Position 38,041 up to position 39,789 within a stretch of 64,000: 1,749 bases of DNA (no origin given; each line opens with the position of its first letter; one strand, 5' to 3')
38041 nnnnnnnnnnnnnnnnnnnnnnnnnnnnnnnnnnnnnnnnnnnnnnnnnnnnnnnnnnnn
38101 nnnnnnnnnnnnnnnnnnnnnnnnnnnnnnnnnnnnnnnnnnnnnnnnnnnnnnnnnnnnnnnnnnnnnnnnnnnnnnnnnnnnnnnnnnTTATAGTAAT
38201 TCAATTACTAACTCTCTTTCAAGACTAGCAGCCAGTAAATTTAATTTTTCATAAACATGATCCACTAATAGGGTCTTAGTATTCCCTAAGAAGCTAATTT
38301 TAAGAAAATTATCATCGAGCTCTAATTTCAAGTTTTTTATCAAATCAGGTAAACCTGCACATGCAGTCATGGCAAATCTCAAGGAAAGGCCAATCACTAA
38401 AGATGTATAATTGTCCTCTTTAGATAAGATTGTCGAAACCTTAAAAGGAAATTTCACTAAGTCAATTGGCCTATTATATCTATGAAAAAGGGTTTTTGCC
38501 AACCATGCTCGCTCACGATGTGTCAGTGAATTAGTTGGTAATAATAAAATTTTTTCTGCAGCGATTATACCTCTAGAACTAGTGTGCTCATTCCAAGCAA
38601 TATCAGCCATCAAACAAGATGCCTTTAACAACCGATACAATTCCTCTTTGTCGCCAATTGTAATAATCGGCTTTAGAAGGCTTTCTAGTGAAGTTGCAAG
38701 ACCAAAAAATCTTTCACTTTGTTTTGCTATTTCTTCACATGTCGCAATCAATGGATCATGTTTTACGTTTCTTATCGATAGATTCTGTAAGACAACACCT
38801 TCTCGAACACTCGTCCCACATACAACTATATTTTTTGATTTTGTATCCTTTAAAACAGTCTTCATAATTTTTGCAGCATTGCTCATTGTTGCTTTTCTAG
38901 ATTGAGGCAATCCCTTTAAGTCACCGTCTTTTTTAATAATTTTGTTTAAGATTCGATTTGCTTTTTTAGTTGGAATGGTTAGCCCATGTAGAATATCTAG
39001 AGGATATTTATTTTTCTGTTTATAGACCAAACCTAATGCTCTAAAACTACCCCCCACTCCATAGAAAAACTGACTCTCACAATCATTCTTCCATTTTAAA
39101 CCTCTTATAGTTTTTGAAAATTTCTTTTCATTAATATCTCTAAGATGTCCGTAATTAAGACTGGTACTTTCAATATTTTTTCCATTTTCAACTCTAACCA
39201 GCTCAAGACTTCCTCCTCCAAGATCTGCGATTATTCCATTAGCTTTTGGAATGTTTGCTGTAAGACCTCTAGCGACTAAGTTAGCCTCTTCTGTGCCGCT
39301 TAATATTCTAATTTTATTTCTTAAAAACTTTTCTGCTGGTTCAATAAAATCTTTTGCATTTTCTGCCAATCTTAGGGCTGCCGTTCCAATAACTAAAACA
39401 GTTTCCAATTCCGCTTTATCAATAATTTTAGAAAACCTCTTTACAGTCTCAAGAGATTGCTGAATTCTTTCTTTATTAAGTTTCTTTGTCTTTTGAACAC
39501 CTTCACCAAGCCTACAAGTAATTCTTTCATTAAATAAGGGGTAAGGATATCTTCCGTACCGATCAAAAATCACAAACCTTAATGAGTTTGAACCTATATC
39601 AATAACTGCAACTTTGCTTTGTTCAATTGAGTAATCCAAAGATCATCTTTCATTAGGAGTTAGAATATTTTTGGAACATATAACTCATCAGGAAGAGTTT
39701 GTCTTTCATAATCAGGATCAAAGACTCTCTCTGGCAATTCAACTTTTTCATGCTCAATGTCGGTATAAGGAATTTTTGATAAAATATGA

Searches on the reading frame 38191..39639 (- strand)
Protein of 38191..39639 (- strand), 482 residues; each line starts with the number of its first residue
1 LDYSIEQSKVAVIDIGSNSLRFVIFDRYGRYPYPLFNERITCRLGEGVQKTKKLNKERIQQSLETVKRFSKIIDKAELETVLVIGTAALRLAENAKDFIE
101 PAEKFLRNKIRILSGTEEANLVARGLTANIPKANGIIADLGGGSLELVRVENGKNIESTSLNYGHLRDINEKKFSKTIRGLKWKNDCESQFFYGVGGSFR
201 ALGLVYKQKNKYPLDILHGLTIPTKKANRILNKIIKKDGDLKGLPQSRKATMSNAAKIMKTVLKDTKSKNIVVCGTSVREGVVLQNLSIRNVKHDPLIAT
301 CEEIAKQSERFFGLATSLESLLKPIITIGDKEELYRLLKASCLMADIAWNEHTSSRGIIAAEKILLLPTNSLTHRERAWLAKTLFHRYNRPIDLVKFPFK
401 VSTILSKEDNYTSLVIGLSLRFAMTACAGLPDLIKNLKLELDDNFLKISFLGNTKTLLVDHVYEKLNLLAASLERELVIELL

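Call 81: search_protein_families(library=pfam, proteins=[window:38191-39639:-], max_evalue=1e-10)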
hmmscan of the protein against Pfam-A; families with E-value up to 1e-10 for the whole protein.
window:38191-39639:- (482 aa): 2 families
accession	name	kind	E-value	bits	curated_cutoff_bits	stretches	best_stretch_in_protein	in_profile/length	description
PF02541.22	Ppx-GppA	-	2.7e-43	148.9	27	1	28-287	6-282/285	Ppx/GppA phosphatase family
PF21697.3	Ppx_C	-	5.3e-12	46.6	27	1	325-449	32-156/187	Exopolyphosphatase, C-terminal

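Call 82: find_homologous_proteins(query=window:38191-39639:-, max_evalue=1e-60)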
Query window:38191-39639:- (482 aa): 171 proteins with E <= 1e-60 among 8000 candidates; the best 120 are listed.
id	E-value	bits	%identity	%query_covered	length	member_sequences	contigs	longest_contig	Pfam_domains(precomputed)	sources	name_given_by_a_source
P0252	3.0e-290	980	92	100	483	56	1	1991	PF21697.4,PF02541.23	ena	-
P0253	3.5e-251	852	79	100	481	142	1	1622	PF21697.4,PF02541.23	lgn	-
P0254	3.8e-251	852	80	100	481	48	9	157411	PF21697.4,PF02541.23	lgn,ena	-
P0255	2.8e-240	816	78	99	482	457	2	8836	PF21697.4,PF02541.23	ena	-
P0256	4.6e-237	805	76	99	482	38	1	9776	PF21697.4,PF02541.23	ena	-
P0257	1.4e-190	652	62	99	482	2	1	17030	PF21697.4,PF02541.23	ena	-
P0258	1.3e-184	632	60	99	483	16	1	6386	PF21697.4,PF02541.23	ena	-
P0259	2.3e-184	632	61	98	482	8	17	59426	PF21697.4,PF02541.23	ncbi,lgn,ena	-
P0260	6.8e-180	617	59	99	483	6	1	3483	PF21697.4,PF02541.23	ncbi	-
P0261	7.2e-180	617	59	99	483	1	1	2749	PF21697.4,PF02541.23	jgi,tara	tara:strand:- start:492 stop:1943 length:1452 start_codon:yes stop_codon:yes gene_type:complete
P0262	6.2e-153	528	52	99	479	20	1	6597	PF21697.4,PF02541.23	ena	-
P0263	4.4e-152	525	57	88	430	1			PF21697.4,PF02541.23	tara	tara:strand:- start:157 stop:1449 length:1293 start_codon:yes stop_codon:yes gene_type:complete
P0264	6.9e-118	412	43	97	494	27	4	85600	PF21697.4,PF02541.23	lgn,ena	-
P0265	3.1e-112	394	42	98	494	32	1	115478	PF21697.4,PF02541.23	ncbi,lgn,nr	ncbi:hypothetical protein N9X12_04805 [Alphaproteobacteria bacterium]|nr:hypothetical protein [Alpha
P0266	9.8e-112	392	42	97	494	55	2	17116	PF21697.4,PF02541.23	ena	-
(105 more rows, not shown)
